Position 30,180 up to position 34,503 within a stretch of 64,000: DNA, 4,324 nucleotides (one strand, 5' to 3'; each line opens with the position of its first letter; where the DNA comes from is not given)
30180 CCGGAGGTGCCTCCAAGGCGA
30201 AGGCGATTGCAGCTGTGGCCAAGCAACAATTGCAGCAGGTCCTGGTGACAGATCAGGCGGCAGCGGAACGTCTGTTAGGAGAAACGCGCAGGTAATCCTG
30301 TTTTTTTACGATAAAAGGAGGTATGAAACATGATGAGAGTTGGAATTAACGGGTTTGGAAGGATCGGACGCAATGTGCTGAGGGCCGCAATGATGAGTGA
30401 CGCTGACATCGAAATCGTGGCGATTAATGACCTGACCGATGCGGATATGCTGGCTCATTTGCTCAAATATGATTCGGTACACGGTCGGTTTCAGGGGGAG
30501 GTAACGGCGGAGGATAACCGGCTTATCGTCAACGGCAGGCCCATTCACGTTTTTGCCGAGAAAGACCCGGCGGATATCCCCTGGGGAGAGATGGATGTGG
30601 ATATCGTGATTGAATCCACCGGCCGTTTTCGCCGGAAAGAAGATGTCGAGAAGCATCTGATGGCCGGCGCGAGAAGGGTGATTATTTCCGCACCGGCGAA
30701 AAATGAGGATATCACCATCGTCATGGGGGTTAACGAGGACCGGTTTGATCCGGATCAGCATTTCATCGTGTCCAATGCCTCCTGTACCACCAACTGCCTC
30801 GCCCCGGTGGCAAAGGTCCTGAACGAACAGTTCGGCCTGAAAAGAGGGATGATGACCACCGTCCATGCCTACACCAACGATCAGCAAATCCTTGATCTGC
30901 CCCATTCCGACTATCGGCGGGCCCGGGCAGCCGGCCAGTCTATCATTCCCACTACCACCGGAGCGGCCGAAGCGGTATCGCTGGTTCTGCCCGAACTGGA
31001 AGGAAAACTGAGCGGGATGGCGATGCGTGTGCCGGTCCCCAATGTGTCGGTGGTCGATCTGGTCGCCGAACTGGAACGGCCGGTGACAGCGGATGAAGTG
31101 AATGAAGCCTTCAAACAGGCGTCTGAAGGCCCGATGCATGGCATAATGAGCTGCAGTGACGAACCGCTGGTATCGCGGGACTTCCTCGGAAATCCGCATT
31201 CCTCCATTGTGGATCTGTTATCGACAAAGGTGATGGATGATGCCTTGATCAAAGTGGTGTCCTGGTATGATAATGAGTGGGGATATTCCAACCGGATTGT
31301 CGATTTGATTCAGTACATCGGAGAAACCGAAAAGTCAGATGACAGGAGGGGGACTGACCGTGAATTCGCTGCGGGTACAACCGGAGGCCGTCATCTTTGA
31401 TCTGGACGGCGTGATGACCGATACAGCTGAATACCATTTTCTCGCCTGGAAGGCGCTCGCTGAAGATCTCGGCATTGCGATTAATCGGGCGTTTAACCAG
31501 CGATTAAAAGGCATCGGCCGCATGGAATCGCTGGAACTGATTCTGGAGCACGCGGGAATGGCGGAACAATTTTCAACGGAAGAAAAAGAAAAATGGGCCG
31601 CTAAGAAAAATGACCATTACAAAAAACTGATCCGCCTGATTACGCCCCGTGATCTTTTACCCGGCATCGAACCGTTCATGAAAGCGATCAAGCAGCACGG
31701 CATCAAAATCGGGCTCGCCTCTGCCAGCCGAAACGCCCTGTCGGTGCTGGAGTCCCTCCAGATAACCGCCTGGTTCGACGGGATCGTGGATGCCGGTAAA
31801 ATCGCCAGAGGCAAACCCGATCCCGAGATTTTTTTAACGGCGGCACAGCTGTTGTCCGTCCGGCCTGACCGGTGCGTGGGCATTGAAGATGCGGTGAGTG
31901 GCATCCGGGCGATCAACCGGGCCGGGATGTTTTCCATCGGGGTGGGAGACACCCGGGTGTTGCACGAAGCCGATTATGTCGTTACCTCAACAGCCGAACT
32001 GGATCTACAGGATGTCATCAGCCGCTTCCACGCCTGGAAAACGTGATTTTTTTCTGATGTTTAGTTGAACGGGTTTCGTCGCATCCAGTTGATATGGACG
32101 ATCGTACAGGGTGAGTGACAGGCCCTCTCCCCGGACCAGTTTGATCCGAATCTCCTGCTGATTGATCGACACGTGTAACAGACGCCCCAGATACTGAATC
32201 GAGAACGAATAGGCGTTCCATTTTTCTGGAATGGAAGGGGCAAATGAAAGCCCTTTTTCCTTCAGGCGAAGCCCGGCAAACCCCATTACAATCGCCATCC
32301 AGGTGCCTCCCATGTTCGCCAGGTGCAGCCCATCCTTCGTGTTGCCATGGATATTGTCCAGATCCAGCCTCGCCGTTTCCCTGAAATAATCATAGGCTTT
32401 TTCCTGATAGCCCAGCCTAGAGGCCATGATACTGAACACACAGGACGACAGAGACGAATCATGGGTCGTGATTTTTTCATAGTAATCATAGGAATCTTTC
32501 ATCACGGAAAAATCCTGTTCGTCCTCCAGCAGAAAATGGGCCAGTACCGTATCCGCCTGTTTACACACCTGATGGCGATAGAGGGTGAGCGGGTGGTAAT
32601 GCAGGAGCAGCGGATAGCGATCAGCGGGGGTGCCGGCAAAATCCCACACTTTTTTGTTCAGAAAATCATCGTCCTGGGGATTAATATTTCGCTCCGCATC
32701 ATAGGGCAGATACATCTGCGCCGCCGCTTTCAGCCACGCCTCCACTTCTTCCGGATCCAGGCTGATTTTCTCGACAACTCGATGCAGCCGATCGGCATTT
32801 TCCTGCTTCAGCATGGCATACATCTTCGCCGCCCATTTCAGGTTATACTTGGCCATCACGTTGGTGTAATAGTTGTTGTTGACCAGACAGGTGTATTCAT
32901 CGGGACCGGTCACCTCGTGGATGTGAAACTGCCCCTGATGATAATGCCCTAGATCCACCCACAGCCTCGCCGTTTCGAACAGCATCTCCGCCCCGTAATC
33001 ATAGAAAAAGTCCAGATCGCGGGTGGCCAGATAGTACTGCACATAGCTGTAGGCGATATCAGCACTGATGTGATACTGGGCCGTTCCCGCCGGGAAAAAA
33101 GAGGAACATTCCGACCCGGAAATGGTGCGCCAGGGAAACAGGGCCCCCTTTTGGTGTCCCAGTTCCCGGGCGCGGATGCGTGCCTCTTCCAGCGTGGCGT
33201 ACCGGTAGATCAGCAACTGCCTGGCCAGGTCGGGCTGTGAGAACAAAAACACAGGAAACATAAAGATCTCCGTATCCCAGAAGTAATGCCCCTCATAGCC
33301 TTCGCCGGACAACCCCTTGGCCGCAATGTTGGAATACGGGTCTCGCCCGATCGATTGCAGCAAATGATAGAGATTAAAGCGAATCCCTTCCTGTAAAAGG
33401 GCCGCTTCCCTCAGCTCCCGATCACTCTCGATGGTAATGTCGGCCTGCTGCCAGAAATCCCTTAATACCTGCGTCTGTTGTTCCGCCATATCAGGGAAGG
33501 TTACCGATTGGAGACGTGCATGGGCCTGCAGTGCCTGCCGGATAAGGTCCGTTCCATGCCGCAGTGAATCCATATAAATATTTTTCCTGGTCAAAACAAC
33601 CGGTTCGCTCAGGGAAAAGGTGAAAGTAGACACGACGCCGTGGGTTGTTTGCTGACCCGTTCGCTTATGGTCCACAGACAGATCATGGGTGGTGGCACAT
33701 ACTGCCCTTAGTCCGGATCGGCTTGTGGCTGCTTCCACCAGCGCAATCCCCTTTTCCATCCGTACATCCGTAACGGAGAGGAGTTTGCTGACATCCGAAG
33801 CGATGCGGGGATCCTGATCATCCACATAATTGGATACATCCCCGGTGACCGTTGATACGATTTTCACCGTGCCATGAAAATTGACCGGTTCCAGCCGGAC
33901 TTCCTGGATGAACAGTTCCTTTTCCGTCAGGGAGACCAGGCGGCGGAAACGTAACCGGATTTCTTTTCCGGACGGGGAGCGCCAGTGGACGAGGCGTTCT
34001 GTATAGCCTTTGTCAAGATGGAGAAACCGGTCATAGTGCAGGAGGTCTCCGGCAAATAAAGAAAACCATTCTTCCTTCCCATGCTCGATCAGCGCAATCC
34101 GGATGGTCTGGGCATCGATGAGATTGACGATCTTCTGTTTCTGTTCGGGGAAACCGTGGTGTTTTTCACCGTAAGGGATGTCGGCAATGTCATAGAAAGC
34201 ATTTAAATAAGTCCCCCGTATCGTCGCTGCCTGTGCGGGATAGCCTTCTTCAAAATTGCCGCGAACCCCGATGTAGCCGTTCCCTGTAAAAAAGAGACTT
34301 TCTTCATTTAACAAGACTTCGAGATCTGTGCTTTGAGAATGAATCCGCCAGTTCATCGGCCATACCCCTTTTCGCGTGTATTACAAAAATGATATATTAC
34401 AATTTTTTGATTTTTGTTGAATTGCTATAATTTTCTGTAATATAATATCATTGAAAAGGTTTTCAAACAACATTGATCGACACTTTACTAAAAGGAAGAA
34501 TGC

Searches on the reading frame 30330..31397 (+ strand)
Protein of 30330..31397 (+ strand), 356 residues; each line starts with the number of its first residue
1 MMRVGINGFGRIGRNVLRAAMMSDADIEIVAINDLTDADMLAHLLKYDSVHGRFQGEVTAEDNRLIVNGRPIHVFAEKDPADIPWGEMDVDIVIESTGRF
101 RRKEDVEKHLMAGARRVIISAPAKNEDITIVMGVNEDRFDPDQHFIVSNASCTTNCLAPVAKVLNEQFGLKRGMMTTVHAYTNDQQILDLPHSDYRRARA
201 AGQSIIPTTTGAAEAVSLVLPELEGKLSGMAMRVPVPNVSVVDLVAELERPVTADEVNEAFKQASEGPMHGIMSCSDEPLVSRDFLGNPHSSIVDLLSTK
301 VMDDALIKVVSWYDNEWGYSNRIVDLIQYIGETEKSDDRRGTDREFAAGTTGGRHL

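Call 28: list_cluster_members(proteins=[window:30330-31397:+, window:29267-30292:+, window:27274-28269:+, window:28639-29076:+])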
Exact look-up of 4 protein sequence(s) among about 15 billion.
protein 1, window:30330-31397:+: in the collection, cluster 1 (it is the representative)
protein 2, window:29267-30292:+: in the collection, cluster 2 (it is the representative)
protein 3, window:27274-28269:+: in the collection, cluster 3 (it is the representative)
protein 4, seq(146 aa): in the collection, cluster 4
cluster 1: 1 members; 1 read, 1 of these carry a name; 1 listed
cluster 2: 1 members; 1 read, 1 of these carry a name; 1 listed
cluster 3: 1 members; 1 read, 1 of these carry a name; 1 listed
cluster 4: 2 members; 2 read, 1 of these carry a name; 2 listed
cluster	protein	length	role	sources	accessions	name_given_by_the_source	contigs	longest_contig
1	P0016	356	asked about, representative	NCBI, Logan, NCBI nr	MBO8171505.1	MAG: type I glyceraldehyde-3-phosphate dehydrogenase [Bacillaceae bacterium] | type I glyceraldehyde-3-phosphate dehydrogenase [Bacillaceae bacterium]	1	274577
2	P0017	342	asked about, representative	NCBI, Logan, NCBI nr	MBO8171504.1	MAG: hypothetical protein H0Z33_06425 [Bacillaceae bacterium] | hypothetical protein [Bacillaceae bacterium]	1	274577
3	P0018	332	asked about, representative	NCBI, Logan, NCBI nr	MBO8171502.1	MAG: ROK family glucokinase [Bacillaceae bacterium] | ROK family glucokinase [Bacillaceae bacterium]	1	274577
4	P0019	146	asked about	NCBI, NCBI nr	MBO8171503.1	MAG: AhpC/TSA family protein [Bacillaceae bacterium] | AhpC/TSA family protein [Bacillaceae bacterium]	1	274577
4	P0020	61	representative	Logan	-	-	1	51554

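Call 61: find_encoding_contigs(protein=P0019, flank=1000, max_places=4)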
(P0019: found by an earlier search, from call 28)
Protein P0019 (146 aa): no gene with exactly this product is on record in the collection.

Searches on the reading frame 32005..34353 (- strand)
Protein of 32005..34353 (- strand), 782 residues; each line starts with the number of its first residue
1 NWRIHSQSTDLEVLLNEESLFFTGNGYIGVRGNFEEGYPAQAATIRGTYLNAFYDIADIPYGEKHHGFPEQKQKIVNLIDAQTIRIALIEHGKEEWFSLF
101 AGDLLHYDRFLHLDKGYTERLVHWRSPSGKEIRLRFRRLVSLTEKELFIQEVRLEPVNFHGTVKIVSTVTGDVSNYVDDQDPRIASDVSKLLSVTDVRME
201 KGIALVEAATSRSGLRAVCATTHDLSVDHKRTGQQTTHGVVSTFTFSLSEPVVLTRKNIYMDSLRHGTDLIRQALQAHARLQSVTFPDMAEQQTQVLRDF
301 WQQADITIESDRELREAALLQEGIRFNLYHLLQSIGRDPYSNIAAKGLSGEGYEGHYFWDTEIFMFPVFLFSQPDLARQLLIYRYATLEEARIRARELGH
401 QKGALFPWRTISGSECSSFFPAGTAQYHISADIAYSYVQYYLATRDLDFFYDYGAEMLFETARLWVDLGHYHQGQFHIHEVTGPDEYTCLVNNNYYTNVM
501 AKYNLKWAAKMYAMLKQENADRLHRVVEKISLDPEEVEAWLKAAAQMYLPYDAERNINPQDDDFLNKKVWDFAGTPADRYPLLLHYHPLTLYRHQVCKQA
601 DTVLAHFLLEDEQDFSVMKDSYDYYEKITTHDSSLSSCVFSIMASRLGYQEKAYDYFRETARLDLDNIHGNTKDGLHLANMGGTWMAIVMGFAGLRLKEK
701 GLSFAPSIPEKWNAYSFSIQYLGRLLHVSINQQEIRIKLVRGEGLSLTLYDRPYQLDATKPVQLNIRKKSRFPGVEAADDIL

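Call 60: search_protein_families(library=pfam, proteins=[window:32005-34353:-], max_evalue=0.00001)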
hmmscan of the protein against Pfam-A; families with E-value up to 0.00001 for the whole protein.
window:32005-34353:- (782 aa): 3 families
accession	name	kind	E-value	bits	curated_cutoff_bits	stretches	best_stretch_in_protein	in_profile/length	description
PF03632.21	Glyco_hydro_65m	-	1.3e-119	400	27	1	325-686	1-371/371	Glycosyl hydrolase family 65 central catalytic domain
PF03636.21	Glyco_hydro_65N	-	4.8e-48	164.3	26.6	1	10-250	6-217/233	Glycosyl hydrolase family 65, N-terminal domain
PF03633.20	Glyco_hydro_65C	-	1.4e-17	63.7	22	1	695-756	1-62/62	Glycosyl hydrolase family 65, C-terminal domain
